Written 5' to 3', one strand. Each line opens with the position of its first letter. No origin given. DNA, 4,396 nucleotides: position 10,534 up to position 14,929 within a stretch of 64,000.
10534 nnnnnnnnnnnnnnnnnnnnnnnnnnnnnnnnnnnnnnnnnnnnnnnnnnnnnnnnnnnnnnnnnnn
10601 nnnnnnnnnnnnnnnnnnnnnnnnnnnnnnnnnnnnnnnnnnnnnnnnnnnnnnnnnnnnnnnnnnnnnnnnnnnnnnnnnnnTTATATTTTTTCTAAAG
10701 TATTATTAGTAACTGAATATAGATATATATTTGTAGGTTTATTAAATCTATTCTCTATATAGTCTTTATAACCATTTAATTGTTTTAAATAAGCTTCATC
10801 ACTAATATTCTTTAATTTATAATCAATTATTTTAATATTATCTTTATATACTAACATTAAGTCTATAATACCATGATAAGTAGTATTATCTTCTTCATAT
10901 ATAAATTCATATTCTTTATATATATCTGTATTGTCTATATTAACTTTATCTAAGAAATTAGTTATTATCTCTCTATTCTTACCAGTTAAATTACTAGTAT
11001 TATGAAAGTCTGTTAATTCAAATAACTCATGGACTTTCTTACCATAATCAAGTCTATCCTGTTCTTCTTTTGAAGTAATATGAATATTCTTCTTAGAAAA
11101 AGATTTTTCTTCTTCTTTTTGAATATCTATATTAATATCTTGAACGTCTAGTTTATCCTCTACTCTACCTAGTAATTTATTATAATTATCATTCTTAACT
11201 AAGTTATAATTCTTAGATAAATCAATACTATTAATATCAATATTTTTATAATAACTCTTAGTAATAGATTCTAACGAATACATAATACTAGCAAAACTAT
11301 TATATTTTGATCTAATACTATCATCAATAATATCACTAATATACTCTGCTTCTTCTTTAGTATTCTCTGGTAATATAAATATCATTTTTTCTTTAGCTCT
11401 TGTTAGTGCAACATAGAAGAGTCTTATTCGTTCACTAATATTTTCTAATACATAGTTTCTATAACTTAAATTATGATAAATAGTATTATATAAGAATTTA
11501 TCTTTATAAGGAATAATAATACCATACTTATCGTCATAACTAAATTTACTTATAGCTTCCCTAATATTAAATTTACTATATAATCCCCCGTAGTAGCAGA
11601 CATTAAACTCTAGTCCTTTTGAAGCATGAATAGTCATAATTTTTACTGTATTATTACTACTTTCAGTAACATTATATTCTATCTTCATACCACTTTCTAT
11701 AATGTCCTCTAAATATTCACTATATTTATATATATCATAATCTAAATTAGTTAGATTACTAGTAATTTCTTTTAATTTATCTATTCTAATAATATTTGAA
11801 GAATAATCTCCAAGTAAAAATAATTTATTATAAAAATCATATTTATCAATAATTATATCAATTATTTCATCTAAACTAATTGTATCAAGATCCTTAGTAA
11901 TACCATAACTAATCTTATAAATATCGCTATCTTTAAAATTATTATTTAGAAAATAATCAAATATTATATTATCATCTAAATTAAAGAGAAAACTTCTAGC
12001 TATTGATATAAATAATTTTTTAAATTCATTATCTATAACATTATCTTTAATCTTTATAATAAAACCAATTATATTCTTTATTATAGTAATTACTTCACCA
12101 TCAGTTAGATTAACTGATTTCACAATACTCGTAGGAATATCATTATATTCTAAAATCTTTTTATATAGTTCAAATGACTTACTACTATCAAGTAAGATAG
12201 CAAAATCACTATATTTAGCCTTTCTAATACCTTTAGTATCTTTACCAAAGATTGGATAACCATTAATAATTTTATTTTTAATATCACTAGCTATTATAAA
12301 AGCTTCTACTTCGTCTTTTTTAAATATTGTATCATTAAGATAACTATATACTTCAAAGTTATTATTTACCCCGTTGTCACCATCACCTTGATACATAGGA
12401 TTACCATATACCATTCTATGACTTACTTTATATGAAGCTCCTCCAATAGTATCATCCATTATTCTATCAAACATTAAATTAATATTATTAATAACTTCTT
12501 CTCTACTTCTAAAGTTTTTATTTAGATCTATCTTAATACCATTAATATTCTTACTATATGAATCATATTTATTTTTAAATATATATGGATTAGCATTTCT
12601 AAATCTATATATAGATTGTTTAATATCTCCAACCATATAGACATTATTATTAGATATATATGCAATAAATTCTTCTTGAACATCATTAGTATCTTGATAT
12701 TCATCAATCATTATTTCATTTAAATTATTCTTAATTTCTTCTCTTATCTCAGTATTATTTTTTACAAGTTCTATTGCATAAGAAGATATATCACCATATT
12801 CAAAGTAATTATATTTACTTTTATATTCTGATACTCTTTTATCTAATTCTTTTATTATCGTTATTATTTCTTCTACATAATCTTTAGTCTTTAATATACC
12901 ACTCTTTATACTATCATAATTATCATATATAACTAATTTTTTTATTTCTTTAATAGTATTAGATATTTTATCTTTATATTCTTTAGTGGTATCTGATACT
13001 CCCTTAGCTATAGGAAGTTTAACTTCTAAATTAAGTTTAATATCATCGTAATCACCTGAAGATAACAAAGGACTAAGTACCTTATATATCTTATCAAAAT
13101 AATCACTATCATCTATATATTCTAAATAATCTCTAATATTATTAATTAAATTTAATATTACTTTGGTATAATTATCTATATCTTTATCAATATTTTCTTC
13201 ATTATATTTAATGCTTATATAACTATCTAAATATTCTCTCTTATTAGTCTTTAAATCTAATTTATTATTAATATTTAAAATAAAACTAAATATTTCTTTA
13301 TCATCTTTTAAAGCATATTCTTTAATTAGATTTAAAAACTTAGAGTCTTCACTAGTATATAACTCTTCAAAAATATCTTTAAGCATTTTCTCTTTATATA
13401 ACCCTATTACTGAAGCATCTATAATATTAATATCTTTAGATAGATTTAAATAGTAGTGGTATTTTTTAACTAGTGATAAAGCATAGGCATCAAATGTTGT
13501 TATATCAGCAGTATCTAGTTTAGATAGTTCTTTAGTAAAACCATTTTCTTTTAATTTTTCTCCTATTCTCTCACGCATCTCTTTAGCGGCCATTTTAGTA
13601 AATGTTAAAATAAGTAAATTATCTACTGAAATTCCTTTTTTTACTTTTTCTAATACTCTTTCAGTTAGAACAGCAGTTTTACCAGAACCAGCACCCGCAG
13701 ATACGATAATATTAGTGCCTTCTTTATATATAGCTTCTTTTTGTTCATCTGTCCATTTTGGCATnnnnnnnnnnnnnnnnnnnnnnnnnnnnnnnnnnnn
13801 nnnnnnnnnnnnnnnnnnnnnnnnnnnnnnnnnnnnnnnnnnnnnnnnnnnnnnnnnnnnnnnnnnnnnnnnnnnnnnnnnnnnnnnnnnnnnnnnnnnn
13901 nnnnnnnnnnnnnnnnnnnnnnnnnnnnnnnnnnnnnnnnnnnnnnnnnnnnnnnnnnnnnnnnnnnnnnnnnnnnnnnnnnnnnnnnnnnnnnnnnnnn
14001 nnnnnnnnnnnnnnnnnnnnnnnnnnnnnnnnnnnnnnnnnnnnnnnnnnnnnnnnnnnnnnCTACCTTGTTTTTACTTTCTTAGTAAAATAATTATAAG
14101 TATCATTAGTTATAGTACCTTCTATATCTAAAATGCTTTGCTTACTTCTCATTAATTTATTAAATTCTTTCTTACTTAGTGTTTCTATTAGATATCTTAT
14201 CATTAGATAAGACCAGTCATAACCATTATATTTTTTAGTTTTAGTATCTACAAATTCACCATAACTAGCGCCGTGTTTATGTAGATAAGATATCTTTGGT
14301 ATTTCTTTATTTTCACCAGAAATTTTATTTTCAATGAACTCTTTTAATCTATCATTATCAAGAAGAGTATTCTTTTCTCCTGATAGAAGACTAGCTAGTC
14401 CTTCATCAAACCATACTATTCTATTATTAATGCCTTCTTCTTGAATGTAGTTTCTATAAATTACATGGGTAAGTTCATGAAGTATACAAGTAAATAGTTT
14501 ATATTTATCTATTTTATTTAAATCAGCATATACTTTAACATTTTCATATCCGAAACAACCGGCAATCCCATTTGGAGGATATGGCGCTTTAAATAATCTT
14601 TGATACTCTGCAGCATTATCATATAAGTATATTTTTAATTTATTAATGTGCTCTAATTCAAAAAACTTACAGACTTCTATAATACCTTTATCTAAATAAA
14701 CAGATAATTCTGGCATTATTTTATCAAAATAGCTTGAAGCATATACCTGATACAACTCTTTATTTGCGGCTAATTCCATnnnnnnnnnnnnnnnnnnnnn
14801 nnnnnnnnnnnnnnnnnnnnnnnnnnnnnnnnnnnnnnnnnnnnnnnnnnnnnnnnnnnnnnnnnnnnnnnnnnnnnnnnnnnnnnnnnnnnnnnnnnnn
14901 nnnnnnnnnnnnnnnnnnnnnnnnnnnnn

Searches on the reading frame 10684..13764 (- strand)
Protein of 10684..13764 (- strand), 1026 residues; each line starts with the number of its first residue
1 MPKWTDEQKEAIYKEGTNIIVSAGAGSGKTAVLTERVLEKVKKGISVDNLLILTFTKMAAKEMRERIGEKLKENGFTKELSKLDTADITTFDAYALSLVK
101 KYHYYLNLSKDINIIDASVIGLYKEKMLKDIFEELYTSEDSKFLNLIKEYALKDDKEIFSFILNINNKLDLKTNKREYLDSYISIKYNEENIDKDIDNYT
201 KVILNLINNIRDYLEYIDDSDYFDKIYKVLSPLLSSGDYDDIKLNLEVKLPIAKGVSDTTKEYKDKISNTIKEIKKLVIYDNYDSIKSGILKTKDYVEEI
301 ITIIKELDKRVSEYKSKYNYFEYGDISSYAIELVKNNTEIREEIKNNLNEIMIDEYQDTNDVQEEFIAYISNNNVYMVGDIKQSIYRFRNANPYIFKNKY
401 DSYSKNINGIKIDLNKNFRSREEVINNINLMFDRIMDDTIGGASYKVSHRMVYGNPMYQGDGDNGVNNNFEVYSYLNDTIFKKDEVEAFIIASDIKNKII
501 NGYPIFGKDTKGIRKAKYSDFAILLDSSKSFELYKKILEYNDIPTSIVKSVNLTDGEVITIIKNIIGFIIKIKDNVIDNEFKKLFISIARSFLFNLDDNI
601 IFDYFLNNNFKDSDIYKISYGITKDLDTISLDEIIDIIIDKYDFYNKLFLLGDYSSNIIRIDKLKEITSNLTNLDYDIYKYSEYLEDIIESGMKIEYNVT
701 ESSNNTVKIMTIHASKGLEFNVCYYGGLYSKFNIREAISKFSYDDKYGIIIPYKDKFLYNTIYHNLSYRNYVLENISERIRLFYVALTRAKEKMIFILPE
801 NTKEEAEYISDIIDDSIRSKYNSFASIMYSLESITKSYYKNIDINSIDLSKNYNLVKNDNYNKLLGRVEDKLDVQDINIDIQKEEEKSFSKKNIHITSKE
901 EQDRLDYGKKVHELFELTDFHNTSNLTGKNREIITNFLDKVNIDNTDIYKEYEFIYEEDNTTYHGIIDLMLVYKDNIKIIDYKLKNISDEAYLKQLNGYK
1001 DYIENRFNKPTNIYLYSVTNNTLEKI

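Call 33: search_protein_families(library=pfam, proteins=[window:10684-13764:-], max_evalue=0.01)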
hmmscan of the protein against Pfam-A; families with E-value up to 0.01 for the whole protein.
window:10684-13764:- (1026 aa): 7 families
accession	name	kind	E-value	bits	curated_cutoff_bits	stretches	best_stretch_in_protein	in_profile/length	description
PF00580.27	UvrD-helicase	-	4.3e-53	181.2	23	1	4-403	1-270/271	UvrD/REP helicase N-terminal domain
PF13361.12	UvrD_C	-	2.1e-19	70.6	25.6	1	412-798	1-347/350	UvrD-like helicase C-terminal domain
PF13245.12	AAA_19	-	1.7e-17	64.3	25.1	1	8-389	1-134/134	AAA domain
PF01443.25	Viral_helicase1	-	2.3e-06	28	21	0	349-395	61-108/228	Viral superfamily 1 RNA helicase core domain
PF13538.12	UvrD_C_2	-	6.5e-06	26.3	27.4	0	778-796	33-51/52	UvrD-like helicase C-terminal domain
PF00270.35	DEAD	-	0.00035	20.8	26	1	8-74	4-72/167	DEAD/DEAH box helicase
PF13604.12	AAA_30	-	0.0027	17.9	27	0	6-68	4-67/191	AAA domain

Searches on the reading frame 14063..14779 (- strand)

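Call 33: search_protein_families(library=pfam, proteins=[window:14063-14779:-], max_evalue=0.01)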
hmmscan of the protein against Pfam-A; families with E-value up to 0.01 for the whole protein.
window:14063-14779:- (238 aa): 2 families
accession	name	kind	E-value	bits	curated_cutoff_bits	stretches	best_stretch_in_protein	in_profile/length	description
PF13485.12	Peptidase_MA_2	-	7.2e-07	29.6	32.4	1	34-214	7-171/201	Peptidase MA superfamily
PF01752.23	Peptidase_M9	-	6e-06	26.2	26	1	67-208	137-258/289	Collagenase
